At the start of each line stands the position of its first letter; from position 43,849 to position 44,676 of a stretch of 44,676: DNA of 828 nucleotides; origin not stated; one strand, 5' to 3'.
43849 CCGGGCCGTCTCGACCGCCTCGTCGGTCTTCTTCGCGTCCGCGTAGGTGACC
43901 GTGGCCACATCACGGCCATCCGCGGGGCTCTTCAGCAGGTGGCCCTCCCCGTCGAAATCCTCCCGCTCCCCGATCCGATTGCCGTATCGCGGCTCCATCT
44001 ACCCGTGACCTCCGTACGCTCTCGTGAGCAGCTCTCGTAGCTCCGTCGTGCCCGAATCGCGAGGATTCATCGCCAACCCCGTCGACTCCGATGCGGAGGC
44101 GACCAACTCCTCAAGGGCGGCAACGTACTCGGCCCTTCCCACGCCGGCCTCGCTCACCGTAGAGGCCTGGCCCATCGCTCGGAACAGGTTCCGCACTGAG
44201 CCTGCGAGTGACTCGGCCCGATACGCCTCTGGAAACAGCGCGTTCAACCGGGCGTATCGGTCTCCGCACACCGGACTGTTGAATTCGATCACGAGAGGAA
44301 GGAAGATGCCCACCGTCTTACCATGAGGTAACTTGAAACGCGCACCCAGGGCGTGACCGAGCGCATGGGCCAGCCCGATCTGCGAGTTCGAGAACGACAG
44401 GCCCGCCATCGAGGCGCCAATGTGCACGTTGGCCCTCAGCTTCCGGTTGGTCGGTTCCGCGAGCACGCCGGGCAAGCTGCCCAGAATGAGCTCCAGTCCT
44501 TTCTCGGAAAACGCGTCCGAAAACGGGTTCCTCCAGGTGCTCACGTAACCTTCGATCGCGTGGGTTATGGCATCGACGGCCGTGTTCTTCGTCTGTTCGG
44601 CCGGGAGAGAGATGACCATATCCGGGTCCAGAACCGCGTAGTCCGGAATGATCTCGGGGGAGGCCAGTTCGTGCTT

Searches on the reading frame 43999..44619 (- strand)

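Call 49: search_protein_families(library=pfam, proteins=[window:43999-44619:-], max_evalue=0.001)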
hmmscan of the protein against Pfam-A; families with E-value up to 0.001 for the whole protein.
window:43999-44619:- (206 aa): 1 family
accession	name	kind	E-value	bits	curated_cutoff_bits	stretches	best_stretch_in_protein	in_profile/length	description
PF25137.1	ADH_Fe_C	-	1.4e-41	142.8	27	1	12-202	3-194/194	Fe-containing alcohol dehydrogenase family, C-terminal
